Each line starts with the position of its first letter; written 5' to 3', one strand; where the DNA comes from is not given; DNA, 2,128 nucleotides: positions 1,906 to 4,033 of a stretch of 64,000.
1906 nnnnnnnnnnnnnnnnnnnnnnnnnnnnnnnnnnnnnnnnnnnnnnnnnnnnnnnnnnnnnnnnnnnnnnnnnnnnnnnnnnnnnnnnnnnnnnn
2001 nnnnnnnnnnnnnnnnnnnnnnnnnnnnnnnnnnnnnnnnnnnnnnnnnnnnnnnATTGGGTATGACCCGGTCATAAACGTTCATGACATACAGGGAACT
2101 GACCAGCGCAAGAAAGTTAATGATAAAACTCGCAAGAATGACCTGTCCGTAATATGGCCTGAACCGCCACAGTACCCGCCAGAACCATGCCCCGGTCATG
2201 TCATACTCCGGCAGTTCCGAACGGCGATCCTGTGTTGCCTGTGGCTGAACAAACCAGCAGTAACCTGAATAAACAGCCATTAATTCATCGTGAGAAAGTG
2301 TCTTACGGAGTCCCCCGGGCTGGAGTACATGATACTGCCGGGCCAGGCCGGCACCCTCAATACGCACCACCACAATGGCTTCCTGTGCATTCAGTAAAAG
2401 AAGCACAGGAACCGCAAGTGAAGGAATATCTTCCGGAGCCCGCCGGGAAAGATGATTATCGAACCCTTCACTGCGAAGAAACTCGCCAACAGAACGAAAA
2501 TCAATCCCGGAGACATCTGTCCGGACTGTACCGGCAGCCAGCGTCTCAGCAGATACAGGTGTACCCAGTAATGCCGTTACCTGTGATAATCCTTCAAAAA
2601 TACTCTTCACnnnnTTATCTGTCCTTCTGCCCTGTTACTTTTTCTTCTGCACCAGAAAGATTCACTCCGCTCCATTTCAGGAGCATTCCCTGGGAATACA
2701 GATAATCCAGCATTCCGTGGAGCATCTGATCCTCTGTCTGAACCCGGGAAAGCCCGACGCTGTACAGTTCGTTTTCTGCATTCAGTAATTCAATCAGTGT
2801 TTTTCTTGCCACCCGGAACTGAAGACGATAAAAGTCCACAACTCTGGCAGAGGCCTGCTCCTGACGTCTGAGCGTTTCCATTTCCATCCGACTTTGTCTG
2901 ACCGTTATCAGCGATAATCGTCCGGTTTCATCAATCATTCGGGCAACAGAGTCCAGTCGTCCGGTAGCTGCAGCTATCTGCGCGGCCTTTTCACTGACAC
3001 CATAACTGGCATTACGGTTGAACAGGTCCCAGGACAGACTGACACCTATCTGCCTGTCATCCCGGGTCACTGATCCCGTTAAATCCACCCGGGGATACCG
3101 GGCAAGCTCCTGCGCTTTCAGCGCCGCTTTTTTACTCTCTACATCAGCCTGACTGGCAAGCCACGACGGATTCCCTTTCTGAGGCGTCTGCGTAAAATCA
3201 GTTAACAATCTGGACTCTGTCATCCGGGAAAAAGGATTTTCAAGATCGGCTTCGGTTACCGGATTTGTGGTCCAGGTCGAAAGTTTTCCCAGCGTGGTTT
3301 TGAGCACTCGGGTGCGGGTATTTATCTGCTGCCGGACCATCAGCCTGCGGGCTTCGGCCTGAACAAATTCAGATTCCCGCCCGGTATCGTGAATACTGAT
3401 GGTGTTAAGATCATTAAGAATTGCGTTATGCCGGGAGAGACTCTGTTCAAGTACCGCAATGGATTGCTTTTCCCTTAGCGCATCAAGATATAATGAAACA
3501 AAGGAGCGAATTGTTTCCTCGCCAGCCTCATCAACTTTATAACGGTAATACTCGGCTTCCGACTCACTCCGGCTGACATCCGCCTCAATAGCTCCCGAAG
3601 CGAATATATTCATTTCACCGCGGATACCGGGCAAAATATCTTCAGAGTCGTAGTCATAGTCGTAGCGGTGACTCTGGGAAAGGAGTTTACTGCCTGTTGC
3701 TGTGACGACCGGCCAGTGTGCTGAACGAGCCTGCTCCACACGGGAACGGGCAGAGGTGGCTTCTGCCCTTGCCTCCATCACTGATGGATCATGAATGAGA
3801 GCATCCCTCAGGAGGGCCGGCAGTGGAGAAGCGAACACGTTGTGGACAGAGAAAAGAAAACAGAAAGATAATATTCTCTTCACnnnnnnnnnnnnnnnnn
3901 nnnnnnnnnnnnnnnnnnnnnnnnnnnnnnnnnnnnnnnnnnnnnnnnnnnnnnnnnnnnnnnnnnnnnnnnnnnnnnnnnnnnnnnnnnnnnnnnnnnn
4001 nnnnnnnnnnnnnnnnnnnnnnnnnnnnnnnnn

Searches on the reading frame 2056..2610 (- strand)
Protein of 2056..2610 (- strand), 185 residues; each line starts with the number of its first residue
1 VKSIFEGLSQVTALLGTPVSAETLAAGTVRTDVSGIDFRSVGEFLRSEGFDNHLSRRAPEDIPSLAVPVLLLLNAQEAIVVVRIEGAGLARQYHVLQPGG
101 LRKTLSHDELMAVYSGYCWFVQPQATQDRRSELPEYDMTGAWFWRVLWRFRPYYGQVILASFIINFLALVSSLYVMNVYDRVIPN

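Call 17: search_protein_families(library=pfam, proteins=[window:2161-2610:-], max_evalue=10)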
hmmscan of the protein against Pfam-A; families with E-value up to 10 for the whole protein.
seq(150 aa): 1 family
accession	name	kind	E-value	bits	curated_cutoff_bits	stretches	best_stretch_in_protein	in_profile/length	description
PF03412.21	Peptidase_C39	-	0.033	14.5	22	1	15-125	25-132/133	Peptidase C39 family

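Call 18: find_homologous_proteins(query=window:2056-2610:-, max_evalue=0.001)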
Query seq(185 aa) (185 aa): 36 proteins with E <= 0.001 among 622 candidates.
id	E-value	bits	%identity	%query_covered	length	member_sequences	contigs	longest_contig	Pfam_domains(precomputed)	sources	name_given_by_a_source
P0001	6.2e-70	253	100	62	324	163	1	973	PF00664.29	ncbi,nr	ncbi:type I secretion system permease/ATPase, partial [Escherichia coli]|nr:type I secretion system 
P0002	4.7e-67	243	58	100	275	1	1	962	PF00664.29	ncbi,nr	ncbi:TPA: type I secretion system permease/ATPase, partial [Escherichia coli]|nr:type I secretion sy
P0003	2.3e-66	241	61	100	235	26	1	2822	-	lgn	-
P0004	2.1e-65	238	60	100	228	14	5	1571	-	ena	-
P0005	3.3e-65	237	60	100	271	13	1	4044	-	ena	-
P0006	1.3e-62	229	97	62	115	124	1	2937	-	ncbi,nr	ncbi:MAG: type I secretion system permease/ATPase, partial [Escherichia coli]|nr:type I secretion sy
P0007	2.2e-59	218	59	100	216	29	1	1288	-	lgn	-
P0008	4.2e-59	218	56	100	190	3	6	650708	-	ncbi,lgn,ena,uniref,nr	ncbi:hypothetical protein HMPREF0027_1806 [Actinobacillus ureae ATCC 25976]|uniref:Peptidase C39 dom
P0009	9.1e-57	210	58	91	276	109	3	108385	PF00664.29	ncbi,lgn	-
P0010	4.9e-56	208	52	100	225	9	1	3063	-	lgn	-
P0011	1.0e-54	203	56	92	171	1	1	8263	-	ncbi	-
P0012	4.7e-54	201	63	76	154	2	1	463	-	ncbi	ncbi:type I secretion system permease/ATPase, partial [Neisseria dumasiana]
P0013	3.8e-52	195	50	100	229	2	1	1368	-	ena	-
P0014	2.6e-51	192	52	100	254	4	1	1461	-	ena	-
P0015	4.1e-51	191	52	100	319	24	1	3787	PF00664.29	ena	-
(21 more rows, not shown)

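Call 30: predict_structure(alignment_id=A1)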
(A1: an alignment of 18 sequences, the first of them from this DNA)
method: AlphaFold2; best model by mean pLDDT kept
length: 150 residues; sequences in the alignment: 18
mean_pLDDT: 83.4   pTM: 0.73
mean pLDDT of the five models: 83.4, 82.5, 82.5, 81.0, 80.7
residues with pLDDT >= 90: 94; 70-90: 27; 50-70: 14; < 50: 15
segments of 3 or more residues with pLDDT < 50: 131-140, 148-150
pLDDT, mean of each block of 10 residues (from residue 1): 87 92 87 77 93 94 93 92 92 91 95 95 70 44 51
secondary structure, 60 per line:
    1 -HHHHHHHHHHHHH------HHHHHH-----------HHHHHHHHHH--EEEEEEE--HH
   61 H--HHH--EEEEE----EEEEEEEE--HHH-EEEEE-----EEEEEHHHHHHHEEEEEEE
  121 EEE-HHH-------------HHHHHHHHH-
elements in order: H2-14 H21-26 H38-47 E50-56 E69-73 E78-85 E92-96 E102-106 H107-113 E114-123 H141-149

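Call 34: fold_search(model_id=the predicted structure, library=pdb)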
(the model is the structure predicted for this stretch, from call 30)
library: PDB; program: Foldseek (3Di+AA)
matches with E <= 10: 1193; with E <= 0.001: 28
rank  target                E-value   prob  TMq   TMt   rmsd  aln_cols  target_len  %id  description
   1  3b79                  4.6e-09  1.00  0.68  0.80   2.7       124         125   22  Crystal structure of the N-terminal peptidase C39 like domain of the toxin secretion ATP-binding protein from Vibrio par (released 2007-11-13)
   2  6mpz_A                4.3e-08  1.00  0.66  0.69   2.9       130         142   17  Crystal structure of a double glycine motif protease from AMS/PCAT transporter in complex with the leader peptide (released 2019-02-06)
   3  6mpz_D                6.0e-08  1.00  0.65  0.69   2.9       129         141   17  Crystal structure of a double glycine motif protease from AMS/PCAT transporter in complex with the leader peptide (released 2019-02-06)
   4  6mpz_B                6.0e-08  1.00  0.65  0.69   2.9       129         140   17  Crystal structure of a double glycine motif protease from AMS/PCAT transporter in complex with the leader peptide (released 2019-02-06)
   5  8vpb_A                1.5e-07  1.00  0.70  0.16   2.6       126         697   18  Cryo-EM structure of the ABC transporter PCAT1 bound with MgADP_Class_2 (released 2024-10-30)
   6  8vp5_B                6.1e-07  1.00  0.67  0.16   3.0       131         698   17  Cryo-EM structure of the ABC transporter PCAT1 bound with ADP and Substrate (released 2024-10-30)
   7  3zua_MODEL_1_A        7.5e-07  1.00  0.63  0.66   3.1       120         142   14  A C39-like domain (released 2012-08-01)
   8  4ry2_A                9.1e-07  1.00  0.66  0.16  13.9       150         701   17  Crystal structure of the peptidase-containing ABC transporter PCAT1 (released 2015-07-22)
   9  8vp5_A                1.0e-06  1.00  0.63  0.15   2.9       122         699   18  Cryo-EM structure of the ABC transporter PCAT1 bound with ADP and Substrate (released 2024-10-30)
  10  5xe9_A                1.2e-06  1.00  0.64  0.69   3.6       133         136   17  Crystal Structure of the Complex of the Peptidase Domain of Streptococcus mutans ComA with a Small Molecule Inhibitor. (released 2017-06-28)
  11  9azl_A                1.7e-06  1.00  0.67  0.15   2.9       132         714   17  Cryo-EM structure of the ABC transporter PCAT1 bound with MgADP class1 (released 2024-10-30)
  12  7n87_MODEL_1_A        1.8e-06  1.00  0.68  0.67   2.7       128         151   18  Solution NMR structure of peptidase domain from Clostridium thermocellum PCAT1 (released 2021-12-29)
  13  5xe8_A                2.6e-06  1.00  0.60  0.66   3.8       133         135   15  Crystal Structure of the Peptidase Domain of Streptococcus mutans ComA (released 2017-06-28)
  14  6v9z_A                3.9e-06  1.00  0.63  0.15   2.9       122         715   19  Cryo-EM structure of PCAT1 bound to its CtA peptide substrate (released 2020-01-22)
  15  3k8u                  6.6e-06  1.00  0.63  0.69   3.6       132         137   17  Crystal Structure of the Peptidase Domain of Streptococcus ComA, a Bi-functional ABC Transporter Involved in Quorum Sens (released 2010-02-23)
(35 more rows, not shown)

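Call 36: search_solved_structures(query=A1, max_evalue=10, show_alignments=5)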
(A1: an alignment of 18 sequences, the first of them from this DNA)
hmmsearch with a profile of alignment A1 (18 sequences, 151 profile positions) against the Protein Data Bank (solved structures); distinct sequences matched with E-value up to 10: 5.
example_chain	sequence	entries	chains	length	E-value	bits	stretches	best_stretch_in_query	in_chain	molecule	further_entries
3b79_A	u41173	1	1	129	8.5e-10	42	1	3-125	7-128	Toxin secretion ATP-binding protein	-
3zua_A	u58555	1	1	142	0.56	13.3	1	43-124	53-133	ALPHA-HEMOLYSIN TRANSLOCATION ATP-BINDING PROTEIN HLYB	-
6wrv_D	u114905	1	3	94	0.89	12.7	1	56-98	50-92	Computationally designed protein 3DS18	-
2lci_A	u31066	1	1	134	1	12.5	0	50-100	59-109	Protein OR36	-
2lr0_A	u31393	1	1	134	1.6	11.9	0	43-100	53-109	P-loop ntpase fold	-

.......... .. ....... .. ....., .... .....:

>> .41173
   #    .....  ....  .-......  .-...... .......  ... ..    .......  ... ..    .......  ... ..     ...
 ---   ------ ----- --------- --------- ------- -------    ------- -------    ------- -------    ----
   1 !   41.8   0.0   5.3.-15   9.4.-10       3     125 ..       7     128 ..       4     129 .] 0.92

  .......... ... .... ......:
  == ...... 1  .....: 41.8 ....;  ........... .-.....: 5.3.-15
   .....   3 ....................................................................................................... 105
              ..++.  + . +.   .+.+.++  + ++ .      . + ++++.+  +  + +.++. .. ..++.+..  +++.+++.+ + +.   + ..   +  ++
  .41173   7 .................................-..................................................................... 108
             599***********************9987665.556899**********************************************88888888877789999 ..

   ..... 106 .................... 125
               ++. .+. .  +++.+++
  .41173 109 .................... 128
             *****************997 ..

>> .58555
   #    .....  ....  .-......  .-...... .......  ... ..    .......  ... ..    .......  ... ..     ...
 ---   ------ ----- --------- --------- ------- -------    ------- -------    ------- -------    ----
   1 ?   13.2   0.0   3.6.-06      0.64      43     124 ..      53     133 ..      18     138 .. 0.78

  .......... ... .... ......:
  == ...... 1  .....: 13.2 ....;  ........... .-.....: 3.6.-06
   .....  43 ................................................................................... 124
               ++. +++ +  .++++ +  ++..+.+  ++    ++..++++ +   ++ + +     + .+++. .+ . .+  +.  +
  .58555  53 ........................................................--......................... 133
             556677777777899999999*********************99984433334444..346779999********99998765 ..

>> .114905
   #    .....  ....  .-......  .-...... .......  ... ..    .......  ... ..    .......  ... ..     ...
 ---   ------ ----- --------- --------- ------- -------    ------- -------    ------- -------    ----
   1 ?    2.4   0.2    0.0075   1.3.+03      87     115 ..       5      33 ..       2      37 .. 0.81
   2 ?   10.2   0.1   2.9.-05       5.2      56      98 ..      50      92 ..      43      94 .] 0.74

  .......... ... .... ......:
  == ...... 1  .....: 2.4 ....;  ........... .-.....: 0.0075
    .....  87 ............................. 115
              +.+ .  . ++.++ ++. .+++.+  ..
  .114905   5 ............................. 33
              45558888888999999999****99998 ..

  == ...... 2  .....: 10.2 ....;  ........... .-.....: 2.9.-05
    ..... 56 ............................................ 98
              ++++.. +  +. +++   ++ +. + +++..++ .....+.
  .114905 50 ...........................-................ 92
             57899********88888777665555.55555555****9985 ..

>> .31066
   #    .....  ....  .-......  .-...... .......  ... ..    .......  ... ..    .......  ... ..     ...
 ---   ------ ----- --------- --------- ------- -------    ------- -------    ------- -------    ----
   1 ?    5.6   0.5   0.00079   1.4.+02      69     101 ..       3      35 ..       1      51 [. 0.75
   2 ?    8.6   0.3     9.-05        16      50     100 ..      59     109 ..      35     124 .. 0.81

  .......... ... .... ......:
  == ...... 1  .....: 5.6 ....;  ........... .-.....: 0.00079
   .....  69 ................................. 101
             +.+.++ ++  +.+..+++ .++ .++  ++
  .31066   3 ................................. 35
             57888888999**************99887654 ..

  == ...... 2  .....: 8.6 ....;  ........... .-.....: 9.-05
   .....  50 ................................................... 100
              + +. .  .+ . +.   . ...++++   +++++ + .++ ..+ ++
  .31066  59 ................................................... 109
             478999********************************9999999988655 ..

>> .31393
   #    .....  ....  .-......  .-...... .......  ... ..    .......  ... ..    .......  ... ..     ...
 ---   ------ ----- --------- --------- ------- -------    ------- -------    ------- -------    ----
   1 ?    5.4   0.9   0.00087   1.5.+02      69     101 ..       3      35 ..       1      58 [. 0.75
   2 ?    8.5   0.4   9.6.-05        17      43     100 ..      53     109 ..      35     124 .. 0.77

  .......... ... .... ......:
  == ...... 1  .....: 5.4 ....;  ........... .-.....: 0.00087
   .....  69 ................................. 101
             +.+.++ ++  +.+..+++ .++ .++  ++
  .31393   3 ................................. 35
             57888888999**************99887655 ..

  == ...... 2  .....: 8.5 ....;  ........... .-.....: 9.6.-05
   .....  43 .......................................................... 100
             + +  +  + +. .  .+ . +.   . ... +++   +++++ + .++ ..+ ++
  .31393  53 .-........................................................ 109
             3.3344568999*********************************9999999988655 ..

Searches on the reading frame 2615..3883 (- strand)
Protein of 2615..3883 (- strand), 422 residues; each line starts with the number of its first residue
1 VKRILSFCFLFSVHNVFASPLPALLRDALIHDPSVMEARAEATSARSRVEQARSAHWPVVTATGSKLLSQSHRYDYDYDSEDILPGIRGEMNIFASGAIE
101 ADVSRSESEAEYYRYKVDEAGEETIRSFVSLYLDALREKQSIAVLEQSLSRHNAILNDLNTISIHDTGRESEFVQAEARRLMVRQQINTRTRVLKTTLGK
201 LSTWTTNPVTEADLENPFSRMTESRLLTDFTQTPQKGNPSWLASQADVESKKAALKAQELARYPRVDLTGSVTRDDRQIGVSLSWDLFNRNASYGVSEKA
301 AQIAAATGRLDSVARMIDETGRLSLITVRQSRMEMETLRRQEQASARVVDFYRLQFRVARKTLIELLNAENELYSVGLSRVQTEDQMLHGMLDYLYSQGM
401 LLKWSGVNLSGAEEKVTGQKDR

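Call 6: search_protein_families(library=pfam, proteins=[window:2615-3883:-], max_evalue=0.01)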
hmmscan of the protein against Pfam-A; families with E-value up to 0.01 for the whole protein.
window:2615-3883:- (422 aa): 1 family
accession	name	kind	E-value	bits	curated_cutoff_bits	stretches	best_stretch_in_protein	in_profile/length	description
PF02321.23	OEP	-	7.6e-28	98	22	2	23-202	3-183/187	Outer membrane efflux protein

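Call 7: search_protein_families(library=ncbifam, proteins=[window:2615-3883:-], max_evalue=0.01)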
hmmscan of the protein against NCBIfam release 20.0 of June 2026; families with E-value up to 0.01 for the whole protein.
window:2615-3883:- (422 aa): 4 families
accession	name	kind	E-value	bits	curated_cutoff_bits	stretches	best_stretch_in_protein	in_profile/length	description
TIGR01844.1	type_I_sec_TolC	subfamily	1.6e-31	109.7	225.15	2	101-406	89-405/414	TolC family outer membrane protein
NF007002.0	PRK09465.1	equivalog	3.3e-06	25.9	495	1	16-143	21-147/460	outer membrane channel protein TolC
TIGR01845.1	outer_NodT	subfamily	4.8e-05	22.4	210.05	1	21-158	59-201/460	efflux transporter outer membrane subunit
NF052390.1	efflux_OMP_AbuO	equivalog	6.5e-05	21.8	700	1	278-379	309-411/447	multidrug efflux outer membrane protein AbuO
